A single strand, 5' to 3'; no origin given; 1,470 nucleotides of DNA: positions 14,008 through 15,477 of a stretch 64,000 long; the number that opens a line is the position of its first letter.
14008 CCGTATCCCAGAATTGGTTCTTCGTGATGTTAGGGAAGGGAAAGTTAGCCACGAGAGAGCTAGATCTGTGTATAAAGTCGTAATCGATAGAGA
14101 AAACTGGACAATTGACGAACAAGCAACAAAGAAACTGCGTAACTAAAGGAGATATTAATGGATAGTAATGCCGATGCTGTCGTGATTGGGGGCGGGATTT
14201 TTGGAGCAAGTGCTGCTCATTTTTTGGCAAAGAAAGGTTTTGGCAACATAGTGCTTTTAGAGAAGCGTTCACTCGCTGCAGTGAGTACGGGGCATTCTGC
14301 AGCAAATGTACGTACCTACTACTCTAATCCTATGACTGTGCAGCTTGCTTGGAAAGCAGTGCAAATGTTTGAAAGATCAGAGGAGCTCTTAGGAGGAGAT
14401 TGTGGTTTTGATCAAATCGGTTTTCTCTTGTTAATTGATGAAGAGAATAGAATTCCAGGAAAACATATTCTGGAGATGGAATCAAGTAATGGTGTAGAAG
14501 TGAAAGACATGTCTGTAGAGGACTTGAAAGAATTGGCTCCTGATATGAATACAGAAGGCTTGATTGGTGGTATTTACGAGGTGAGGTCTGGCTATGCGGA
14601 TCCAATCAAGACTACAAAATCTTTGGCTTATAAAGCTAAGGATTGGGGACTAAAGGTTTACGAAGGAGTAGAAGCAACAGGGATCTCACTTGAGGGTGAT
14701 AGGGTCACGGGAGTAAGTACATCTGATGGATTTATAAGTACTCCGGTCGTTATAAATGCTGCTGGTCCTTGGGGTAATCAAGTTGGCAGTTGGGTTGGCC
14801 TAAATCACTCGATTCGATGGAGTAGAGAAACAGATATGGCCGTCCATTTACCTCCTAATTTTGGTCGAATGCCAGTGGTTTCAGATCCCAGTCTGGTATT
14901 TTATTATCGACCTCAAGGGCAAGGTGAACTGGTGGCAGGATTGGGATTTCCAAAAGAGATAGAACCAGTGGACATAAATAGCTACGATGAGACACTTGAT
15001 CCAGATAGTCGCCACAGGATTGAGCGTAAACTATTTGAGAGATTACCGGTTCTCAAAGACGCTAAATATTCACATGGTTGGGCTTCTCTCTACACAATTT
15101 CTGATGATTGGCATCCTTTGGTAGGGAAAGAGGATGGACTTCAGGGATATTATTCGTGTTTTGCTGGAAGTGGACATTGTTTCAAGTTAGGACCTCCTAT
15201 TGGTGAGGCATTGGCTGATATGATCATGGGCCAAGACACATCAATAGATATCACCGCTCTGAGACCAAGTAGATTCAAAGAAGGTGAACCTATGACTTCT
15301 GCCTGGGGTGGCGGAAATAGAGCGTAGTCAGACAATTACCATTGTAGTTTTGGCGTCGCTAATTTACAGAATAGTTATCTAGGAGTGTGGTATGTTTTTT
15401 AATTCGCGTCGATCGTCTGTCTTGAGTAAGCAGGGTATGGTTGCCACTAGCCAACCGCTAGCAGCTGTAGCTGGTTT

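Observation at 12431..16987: Apparent operon: orphan HyuB + sarcosine-oxidase-like flavoenzyme + leaderless gamma-glutamyltransferase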

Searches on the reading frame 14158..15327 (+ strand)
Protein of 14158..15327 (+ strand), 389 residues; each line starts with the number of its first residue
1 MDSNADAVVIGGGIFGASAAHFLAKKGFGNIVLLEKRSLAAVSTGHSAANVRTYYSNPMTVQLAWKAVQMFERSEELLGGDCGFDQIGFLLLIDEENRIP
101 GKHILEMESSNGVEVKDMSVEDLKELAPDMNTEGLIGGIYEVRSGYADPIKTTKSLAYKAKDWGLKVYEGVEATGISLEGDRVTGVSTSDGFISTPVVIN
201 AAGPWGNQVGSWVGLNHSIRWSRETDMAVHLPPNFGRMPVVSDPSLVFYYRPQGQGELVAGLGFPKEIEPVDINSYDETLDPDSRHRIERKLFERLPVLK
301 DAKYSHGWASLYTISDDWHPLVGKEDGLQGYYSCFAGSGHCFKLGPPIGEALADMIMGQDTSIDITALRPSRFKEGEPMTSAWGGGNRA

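Call 3: search_protein_families(library=pfam, proteins=[window:14158-15327:+])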
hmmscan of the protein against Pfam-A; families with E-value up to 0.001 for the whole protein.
window:14158-15327:+ (389 aa): 4 families
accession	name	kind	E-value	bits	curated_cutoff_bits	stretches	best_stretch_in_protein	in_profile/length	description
PF01266.30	DAO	-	1.1e-55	190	27.9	1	6-355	1-353/353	FAD dependent oxidoreductase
PF13450.12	NAD_binding_8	-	1.6e-06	28.8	21.9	1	9-38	1-29/68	NAD(P)-binding Rossmann-like domain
PF00890.30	FAD_binding_2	-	6.5e-05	22.7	20.4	1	6-52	1-46/414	FAD binding domain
PF01494.25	FAD_binding_3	-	0.00048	19.9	22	0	5-42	2-38/349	FAD binding domain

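Call 14: search_protein_families(library=ncbifam, proteins=[window:14158-15327:+], max_evalue=0.00001)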
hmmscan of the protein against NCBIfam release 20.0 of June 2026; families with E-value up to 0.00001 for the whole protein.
window:14158-15327:+ (389 aa): 14 families
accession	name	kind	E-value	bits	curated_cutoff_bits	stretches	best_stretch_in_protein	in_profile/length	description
NF008425.0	PRK11259.1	equivalog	4.2e-26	91.8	257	1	3-374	3-376/377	N-methyl-L-tryptophan oxidase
TIGR01373.1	soxB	subfamily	2e-25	89.5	529.45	1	5-376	31-402/407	sarcosine oxidase subunit beta family protein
TIGR02352.1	thiamin_ThiO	equivalog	5.5e-20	71.8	250.8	1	8-359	2-350/351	glycine oxidase ThiO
TIGR01377.1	soxA_mon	subfamily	6.6e-20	71.2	479.65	1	6-375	2-377/381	amino oxidase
NF001933.0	PRK00711.1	subfamily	8.5e-18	64.6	383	1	105-209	154-260/429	D-amino acid dehydrogenase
TIGR03377.1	glycerol3P_GlpA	equivalog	4.4e-15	55.2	552.8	1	101-220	95-218/530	anaerobic glycerol-3-phosphate dehydrogenase subunit GlpA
NF008313.0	PRK11101.1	equivalog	6.9e-14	51.3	425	1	4-215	8-222/548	anaerobic glycerol-3-phosphate dehydrogenase subunit A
NF033460.1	glycerol3P_ox_II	equivalog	7e-12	45.2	460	1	5-216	2-218/361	type 2 glycerol-3-phosphate oxidase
NF008726.1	PRK11728.1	equivalog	1e-11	44.3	299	1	6-218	2-214/389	L-2-hydroxyglutarate oxidase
NF009074.0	PRK12409.1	equivalog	2.1e-08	33.8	494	0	49-184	95-231/410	D-amino acid dehydrogenase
NF050086.1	pipecolate_AmaA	exception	7.5e-08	31.4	600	0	2-51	23-68/425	L-pipecolate oxidase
TIGR02032.1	GG-red-SF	subfamily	1.1e-06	28.6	158.8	0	6-39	2-34/297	geranylgeranyl reductase family protein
NF002480.1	PRK01747.1-1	equivalog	1.8e-06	26.7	540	1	4-323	248-563/645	bifunctional tRNA (5-methylaminomethyl-2-thiouridine)(34)-methyltransferase MnmC2/FAD-dependent 5-carboxymethylaminomethyl-2-thiouridine(34)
TIGR03197.1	MnmC_Cterm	equivalog_domain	4.1e-06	26.1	174.2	1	7-203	2-200/400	FAD-dependent 5-carboxymethylaminomethyl-2-thiouridine(34) oxidoreductase MnmC1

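Call 17: search_solved_structures(query=window:14158-15327:+, max_evalue=0.00001)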
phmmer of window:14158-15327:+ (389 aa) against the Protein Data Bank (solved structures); distinct sequences matched with E-value up to 0.00001: 34.
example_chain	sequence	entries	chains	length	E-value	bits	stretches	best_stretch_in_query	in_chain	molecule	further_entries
1y56_B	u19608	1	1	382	4.3e-48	167.5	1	4-382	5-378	sarcosine oxidase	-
7cyx_A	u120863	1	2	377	3.5e-35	124.9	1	5-363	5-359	Glycine oxidase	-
4pab_A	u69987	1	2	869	2.2e-34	122.3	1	4-374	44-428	Dimethylglycine dehydrogenase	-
4p9s_A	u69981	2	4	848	7.9e-34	120.5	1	4-374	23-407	Dimethylglycine dehydrogenase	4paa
5l46_A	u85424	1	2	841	2e-32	115.9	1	4-374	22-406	Dimethylglycine dehydrogenase, mitochondrial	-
1pj5_A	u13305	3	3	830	2.4e-26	95.8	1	4-357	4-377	N,N-dimethylglycine oxidase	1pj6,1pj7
3gsi_A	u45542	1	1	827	4.8e-26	94.8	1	8-357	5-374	N,N-dimethylglycine oxidase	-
3ada_B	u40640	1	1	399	5.7e-22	81.4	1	5-359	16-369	SARCOSINE OXIDASE BETA SUBUNIT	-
1vrq_B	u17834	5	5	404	6e-22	81.4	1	5-359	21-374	Sarcosine oxidase beta subunit | Subunit beta of sarcosine oxidase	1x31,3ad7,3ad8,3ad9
2gag_B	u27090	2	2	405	5.4e-21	78.2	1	5-360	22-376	heterotetrameric sarcosine oxidase beta-subunit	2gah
5fjm_A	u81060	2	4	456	1.8e-16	63.3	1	3-208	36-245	L-AMINO ACID DEAMINASE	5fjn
7fgp_A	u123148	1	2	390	9.6e-15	57.6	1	118-378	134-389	Glycine/D-amino acid oxidase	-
5i39_A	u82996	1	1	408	7.3e-13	51.4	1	3-364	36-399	L-amino acid deaminase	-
4ysh_A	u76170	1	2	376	1.7e-12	50.2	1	5-368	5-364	Glycine oxidase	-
5hxw_A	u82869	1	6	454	7.6e-12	48.1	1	3-207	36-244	L-amino acid deaminase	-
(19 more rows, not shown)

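Call 35: find_homologous_proteins(query=window:14158-15327:+, max_evalue=1e-20)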
Query window:14158-15327:+ (389 aa): 1577 proteins with E <= 1e-20 among 6452 candidates; the best 120 are listed.
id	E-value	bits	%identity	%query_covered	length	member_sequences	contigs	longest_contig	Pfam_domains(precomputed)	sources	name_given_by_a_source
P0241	1.9e-259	878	98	100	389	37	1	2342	PF01266.31,PF13450.13,PF00890.31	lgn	-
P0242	2.1e-235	799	88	100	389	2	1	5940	PF01266.31,PF13450.13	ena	-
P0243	9.8e-186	636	69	100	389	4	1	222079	PF01266.31,PF13450.13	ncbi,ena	-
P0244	1.5e-183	628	69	100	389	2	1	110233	PF01266.31,PF13450.13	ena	-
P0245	8.0e-177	606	66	100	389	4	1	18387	PF01266.31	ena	-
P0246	2.4e-176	605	65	100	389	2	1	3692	PF01266.31,PF13450.13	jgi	jgi:sarcosine oxidase subunit beta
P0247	7.1e-176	603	67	100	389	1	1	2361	PF01266.31,PF13450.13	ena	-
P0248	8.0e-176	603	66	100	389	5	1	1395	PF01266.31,PF13450.13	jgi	-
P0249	1.5e-175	602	69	98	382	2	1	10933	PF01266.31,PF13450.13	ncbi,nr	ncbi:MAG: FAD-binding oxidoreductase [Chloroflexi bacterium]|nr:FAD-binding oxidoreductase [Chlorofl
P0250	2.6e-175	601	67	100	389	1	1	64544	PF01266.31,PF13450.13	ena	-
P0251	5.7e-175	600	66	100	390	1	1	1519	PF01266.31,PF13450.13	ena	-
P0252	7.4e-175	600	66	100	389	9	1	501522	PF01266.31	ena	-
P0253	1.1e-174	599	66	100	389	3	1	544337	PF01266.31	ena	-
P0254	2.4e-174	598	66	100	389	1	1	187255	PF01266.31,PF13450.13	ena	-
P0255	2.4e-174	598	66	100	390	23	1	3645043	PF01266.31,PF13450.13,PF01494.26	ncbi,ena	-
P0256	1.6e-173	595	65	100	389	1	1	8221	PF01266.31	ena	-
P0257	1.6e-173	595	66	100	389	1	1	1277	PF01266.31,PF13450.13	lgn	-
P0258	2.2e-173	595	65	100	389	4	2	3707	PF01266.31,PF13450.13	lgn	-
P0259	2.5e-173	595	67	100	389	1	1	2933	PF01266.31,PF13450.13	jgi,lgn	jgi:sarcosine oxidase subunit beta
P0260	4.7e-173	594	65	100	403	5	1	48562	PF01266.31,PF13450.13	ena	-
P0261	9.7e-173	593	65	100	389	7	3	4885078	PF01266.31,PF13450.13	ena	-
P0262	1.3e-172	592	66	100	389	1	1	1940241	PF01266.31,PF13450.13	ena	-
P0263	3.7e-172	591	65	100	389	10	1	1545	PF01266.31,PF13450.13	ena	-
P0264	4.4e-172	591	64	100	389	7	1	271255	PF01266.31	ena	-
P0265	7.3e-172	590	66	100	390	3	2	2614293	PF01266.31,PF13450.13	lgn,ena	-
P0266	8.0e-172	590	65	100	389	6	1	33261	PF01266.31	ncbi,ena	-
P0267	1.4e-171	589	65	100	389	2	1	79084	PF01266.31,PF13450.13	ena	-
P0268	2.5e-171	588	65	98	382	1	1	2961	PF01266.31,PF13450.13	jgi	-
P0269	3.6e-171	588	65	100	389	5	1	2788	PF01266.31,PF13450.13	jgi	jgi:sarcosine oxidase subunit beta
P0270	9.3e-171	586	65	100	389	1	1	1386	PF01266.31,PF13450.13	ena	-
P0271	1.1e-170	586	65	100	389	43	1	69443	PF01266.31,PF13450.13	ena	-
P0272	1.6e-169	582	64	100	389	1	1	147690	PF01266.31,PF13450.13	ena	-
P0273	2.9e-169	581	63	100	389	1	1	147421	PF01266.31,PF13450.13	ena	-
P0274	6.8e-169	580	64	100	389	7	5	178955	PF01266.31,PF13450.13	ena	-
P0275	2.0e-168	579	64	100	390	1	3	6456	PF01266.31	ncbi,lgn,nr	ncbi:MAG: FAD-binding oxidoreductase [Acidobacteria bacterium]|nr:FAD-binding oxidoreductase [Acidob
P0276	4.0e-168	578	64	100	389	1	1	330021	PF01266.31,PF13450.13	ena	-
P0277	4.9e-168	577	63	100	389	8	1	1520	PF01266.31,PF13450.13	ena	-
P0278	1.7e-167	576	64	100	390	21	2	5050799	PF01266.31,PF13450.13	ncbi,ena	-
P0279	2.7e-167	575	63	100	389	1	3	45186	PF01266.31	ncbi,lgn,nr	ncbi:MAG: FAD-binding oxidoreductase [Acidobacteria bacterium]|nr:FAD-binding oxidoreductase [Acidob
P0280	4.5e-167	574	64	100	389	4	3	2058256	PF01266.31,PF13450.13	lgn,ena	-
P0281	1.4e-166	572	63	100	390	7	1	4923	PF01266.31,PF13450.13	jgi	-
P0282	8.4e-166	570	64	100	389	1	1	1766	PF01266.31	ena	-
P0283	9.7e-166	570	64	100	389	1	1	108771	PF01266.31,PF04820.21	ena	-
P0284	2.8e-164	565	62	100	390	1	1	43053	PF01266.31,PF13450.13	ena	-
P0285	4.9e-164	564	64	100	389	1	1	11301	PF01266.31,PF13450.13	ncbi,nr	ncbi:MAG: FAD-binding oxidoreductase [bacterium]|nr:FAD-binding oxidoreductase [bacterium]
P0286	3.9e-162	558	62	99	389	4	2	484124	PF01266.31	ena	-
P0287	4.6e-162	558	60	100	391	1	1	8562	PF01266.31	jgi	jgi:sarcosine oxidase subunit beta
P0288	1.1e-160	553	62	100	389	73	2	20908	PF01266.31,PF13450.13,PF00890.31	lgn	-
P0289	1.3e-160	553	61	100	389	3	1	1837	PF01266.31,PF13450.13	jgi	-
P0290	1.3e-160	553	63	100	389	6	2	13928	PF01266.31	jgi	-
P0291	2.6e-160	552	61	100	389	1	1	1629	PF01266.31,PF13450.13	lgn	-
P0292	4.4e-160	551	60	100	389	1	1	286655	PF01266.31,PF13450.13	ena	-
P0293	1.0e-159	550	62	100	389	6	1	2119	PF01266.31,PF13450.13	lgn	-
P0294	1.5e-159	549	62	100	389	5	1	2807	PF01266.31,PF13450.13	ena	-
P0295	1.6e-159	549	60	100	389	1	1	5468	PF01266.31,PF13450.13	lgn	-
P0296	1.3e-158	546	60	100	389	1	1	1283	PF01266.31,PF13450.13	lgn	-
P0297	4.1e-158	545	62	100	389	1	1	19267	PF01266.31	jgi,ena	-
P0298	7.5e-158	544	61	100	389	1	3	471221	PF01266.31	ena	-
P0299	1.7e-157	543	59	100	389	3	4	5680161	PF01266.31,PF13450.13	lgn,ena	-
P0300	2.8e-156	539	61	96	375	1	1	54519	PF01266.31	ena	-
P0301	7.3e-156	537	59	100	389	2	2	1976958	PF01266.31,PF13450.13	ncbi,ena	-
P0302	4.4e-155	535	59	100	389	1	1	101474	PF01266.31,PF13450.13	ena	-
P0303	6.1e-155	534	59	100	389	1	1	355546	PF01266.31,PF13450.13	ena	-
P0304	7.3e-155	534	58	100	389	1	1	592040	PF01266.31,PF13450.13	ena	-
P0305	3.5e-154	532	61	100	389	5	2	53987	PF01266.31,PF13450.13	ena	-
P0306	4.5e-154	531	58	100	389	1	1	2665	PF01266.31,PF13450.13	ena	-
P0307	5.9e-154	531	58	100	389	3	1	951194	PF01266.31,PF13450.13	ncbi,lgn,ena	-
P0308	1.1e-153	530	60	100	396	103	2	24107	PF01266.31,PF13450.13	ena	-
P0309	1.6e-153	530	57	100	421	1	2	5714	PF01266.31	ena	-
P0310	3.6e-153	528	59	100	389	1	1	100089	PF01266.31,PF13450.13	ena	-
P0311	4.7e-153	528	58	100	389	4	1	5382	PF01266.31,PF13450.13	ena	-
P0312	1.2e-152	527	61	99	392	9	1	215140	PF01266.31,PF13450.13,PF00890.31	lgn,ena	-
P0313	2.0e-152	526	58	100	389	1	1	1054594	PF01266.31,PF13450.13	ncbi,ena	-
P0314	3.4e-152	525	61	99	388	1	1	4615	PF01266.31,PF13450.13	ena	-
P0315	1.5e-151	523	57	100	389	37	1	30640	PF01266.31,PF13450.13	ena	-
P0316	1.6e-151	523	61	99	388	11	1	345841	PF01266.31,PF13450.13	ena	-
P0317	2.5e-151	522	58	100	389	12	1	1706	PF01266.31,PF01494.26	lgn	-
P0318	2.9e-151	522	57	100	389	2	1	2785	PF01266.31,PF13450.13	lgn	-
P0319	3.2e-151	522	58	100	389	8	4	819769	PF01266.31,PF13450.13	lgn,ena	-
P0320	3.4e-151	522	57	100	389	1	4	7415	PF01266.31,PF13450.13,PF01494.26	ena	-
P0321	9.3e-151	520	58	100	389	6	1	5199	PF01266.31,PF13450.13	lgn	-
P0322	2.0e-150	519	56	100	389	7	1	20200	PF01266.31,PF13450.13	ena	-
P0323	2.1e-150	519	57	100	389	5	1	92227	PF01266.31,PF13450.13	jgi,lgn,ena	-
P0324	2.3e-150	519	61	96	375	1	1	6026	PF01266.31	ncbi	-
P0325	3.0e-150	519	57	100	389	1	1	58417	PF01266.31,PF13450.13,PF00890.31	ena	-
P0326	4.2e-150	518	57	100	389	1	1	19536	PF01266.31,PF13450.13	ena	-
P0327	4.2e-150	518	59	100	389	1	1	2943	PF01266.31,PF13450.13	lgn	-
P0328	7.5e-150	517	60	99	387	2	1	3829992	PF01266.31,PF13450.13,PF00890.31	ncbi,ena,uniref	ncbi:NAD(P)/FAD-dependent oxidoreductase [Candidatus Palauibacter sp.]|uniref:NAD(P)/FAD-dependent o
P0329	7.6e-150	517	60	99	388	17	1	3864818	PF01266.31,PF13450.13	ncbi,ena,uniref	ncbi:NAD(P)/FAD-dependent oxidoreductase [Candidatus Palauibacter sp.]|uniref:NAD(P)/FAD-dependent o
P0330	1.1e-149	517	58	100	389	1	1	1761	PF01266.31,PF13450.13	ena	-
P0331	1.2e-149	517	57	99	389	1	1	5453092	PF01266.31,PF13450.13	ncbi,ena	-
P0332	1.2e-149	517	56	100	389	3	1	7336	PF01266.31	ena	-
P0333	1.4e-149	517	58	99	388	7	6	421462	PF01266.31,PF13450.13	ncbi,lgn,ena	-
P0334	1.4e-149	516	60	99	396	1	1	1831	PF01266.31,PF13450.13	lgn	-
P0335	1.9e-149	516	57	100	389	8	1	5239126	PF01266.31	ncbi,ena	-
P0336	2.9e-149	516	58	100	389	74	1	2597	PF01266.31,PF00890.31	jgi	jgi:sarcosine oxidase subunit beta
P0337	3.3e-149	515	57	99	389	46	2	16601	PF01266.31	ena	-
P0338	3.9e-149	515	57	99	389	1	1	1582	PF01266.31,PF13450.13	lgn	-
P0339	4.7e-149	515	57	100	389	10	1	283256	PF01266.31,PF13450.13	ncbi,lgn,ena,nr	ncbi:MAG: FAD-binding oxidoreductase [Gemmatimonadota bacterium]|nr:FAD-binding oxidoreductase [Gemm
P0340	1.0e-148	514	57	100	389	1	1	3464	PF01266.31,PF13450.13,PF01494.26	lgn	-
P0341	2.0e-148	513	58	99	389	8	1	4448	PF01266.31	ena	-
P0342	2.2e-148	513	59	99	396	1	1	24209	PF01266.31,PF13450.13,PF00890.31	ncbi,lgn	-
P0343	2.6e-148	512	58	100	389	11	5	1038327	PF01266.31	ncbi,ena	-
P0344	3.0e-148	512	59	99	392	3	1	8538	PF01266.31,PF13450.13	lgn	-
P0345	3.1e-148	512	57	100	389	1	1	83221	PF01266.31,PF13450.13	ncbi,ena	-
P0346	3.4e-148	512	57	100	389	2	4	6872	PF01266.31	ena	-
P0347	3.7e-148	512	57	100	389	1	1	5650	PF01266.31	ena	-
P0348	6.6e-148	511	57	100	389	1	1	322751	PF01266.31,PF13450.13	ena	-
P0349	6.6e-148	511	56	100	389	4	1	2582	PF01266.31,PF13450.13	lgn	-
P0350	6.8e-148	511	59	100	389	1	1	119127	PF01266.31,PF13450.13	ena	-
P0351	7.6e-148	511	55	100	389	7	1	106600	PF01266.31,PF13450.13,PF07992.21,PF00070.34,PF01494.26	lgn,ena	-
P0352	1.0e-147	510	59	100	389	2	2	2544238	PF01266.31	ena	-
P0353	1.1e-147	510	57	100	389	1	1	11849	PF01266.31,PF13450.13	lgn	-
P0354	1.3e-147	510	58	100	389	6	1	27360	PF01266.31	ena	-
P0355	1.3e-147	510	56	100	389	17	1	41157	PF01266.31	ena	-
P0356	1.3e-147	510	55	100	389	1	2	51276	PF01266.31,PF13450.13,PF01494.26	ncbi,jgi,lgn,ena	-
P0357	2.5e-147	509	57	100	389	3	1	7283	PF01266.31,PF13450.13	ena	-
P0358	6.0e-147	508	55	100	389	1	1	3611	PF01266.31,PF13450.13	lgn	-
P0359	6.9e-147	508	56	100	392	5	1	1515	PF01266.31,PF13450.13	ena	-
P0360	8.2e-147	507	58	96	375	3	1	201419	PF01266.31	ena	-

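Call 36: find_encoding_contigs(protein=P0285, flank=10000, max_places=2)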
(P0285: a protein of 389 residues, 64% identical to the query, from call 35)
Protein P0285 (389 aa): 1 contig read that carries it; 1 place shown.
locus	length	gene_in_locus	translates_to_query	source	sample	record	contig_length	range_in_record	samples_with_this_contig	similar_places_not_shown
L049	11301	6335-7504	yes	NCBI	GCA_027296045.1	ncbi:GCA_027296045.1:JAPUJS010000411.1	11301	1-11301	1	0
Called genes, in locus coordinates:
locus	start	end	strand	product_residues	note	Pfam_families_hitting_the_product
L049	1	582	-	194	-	?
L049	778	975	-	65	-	-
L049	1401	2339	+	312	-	PF00701:DHDPS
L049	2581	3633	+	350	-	PF04199:Cyclase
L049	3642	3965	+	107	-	PF07883:Cupin_2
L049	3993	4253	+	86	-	-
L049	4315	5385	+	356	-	PF07555:NAGidase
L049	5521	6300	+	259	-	PF01073:3Beta_HSD, PF01370:Epimerase, PF02719:Polysacc_synt_2 (weak), PF13460:NAD_binding_10, PF16363:GDP_Man_Dehyd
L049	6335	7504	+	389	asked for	PF01266:DAO, PF13450:NAD_binding_8 (weak)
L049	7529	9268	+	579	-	PF02538:Hydantoinase_B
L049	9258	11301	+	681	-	PF05378:Hydant_A_N, PF01968:Hydantoinase_A, PF19278:Hydant_A_C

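Call 37: find_encoding_contigs(protein=P0262, flank=10000, max_places=2)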
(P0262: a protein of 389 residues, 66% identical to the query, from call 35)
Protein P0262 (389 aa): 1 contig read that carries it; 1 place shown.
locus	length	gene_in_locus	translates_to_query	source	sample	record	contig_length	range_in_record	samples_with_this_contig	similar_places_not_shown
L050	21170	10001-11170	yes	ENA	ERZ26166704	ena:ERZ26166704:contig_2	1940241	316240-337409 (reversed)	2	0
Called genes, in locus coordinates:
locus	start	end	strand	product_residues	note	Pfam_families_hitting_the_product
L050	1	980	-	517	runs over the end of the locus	PF07969:Amidohydro_3, PF01979:Amidohydro_1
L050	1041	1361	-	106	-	-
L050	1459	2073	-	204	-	PF02040:ArsB, PF03600:CitMHS, PF16980:CitMHS_2 (weak)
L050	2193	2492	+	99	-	-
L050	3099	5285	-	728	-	PF01406:tRNA-synt_1e, PF09334:tRNA-synt_1g (faint), PF00535:Glycos_transf_2, PF13641:Glyco_tranf_2_3 (weak)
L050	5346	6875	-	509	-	PF00224:PK, PF02887:PK_C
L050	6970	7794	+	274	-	PF24481:CT398_CC, PF02591:Zn_ribbon_9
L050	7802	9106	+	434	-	PF07508:Recombinase, PF13408:Zn_ribbon_recom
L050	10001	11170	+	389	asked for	PF01266:DAO, PF13450:NAD_binding_8 (weak)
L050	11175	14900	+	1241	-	PF05378:Hydant_A_N, PF01968:Hydantoinase_A, PF19278:Hydant_A_C, PF02538:Hydantoinase_B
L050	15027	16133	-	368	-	PF00174:Oxidored_molyb, PF03404:Mo-co_dimer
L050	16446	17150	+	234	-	PF01814:Hemerythrin (weak)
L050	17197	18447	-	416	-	PF00070:Pyr_redox (faint), PF00890:FAD_binding_2 (weak), PF01266:DAO, PF01494:FAD_binding_3 (faint), PF03486:HI0933_like (faint), PF07992:Pyr_redox_2 (faint), PF12831:FAD_oxidored (faint), PF13450:NAD_binding_8, +1 more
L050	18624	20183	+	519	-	PF00890:FAD_binding_2 (faint), PF01266:DAO (weak), PF01593:Amino_oxidase (faint), PF13450:NAD_binding_8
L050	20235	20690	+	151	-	PF07609:DUF1572, PF04978:MST, PF12867:DinB_2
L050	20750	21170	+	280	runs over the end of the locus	PF00561:Abhydrolase_1, PF12146:Hydrolase_4, PF12697:Abhydrolase_6, PF03096:Ndr (faint)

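Call 38: find_encoding_contigs(protein=P0243, flank=10000, max_places=2)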
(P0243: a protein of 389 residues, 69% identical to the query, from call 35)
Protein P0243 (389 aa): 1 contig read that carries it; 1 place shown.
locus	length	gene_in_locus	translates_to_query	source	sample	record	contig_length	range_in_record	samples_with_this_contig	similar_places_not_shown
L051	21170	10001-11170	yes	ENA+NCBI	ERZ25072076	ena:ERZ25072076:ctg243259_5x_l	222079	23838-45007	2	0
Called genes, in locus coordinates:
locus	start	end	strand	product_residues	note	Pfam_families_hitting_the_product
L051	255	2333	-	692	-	PF27532:Mb0984_helical, PF27098:Rv0959_3rd, PF13519:VWA_2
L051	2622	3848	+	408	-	PF02515:CoA_transf_3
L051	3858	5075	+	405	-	PF02515:CoA_transf_3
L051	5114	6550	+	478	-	PF01425:Amidase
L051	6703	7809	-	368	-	PF01321:Creatinase_N, PF00557:Peptidase_M24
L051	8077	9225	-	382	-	PF01547:SBP_bac_1, PF13531:SBP_bac_11, PF13416:SBP_bac_8, PF13343:SBP_bac_6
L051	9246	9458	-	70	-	-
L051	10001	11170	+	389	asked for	PF01266:DAO, PF13450:NAD_binding_8 (weak)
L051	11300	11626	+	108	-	-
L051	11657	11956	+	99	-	-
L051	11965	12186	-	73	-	PF00578:AhpC-TSA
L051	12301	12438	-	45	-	PF00578:AhpC-TSA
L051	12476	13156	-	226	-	PF14114:DUF4286 (faint)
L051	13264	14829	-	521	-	PF00732:GMC_oxred_N, PF00890:FAD_binding_2 (faint), PF01266:DAO (faint), PF05834:Lycopene_cycl (faint), PF07992:Pyr_redox_2 (faint), PF05199:GMC_oxred_C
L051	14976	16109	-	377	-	PF07394:DUF1501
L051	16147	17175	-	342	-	PF13449:Phytase-like (faint), PF25021:TEN_NHL (faint), PF06739:SBBP (faint), PF17170:DUF5128 (faint), PF02393:US22 (faint), PF24684:Vgb_lyase (faint), PF08450:SGL, PF01436:NHL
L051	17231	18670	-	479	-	PF08811:DUF1800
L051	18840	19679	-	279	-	PF00106:adh_short, PF13561:adh_short_C2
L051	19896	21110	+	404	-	PF01875:Memo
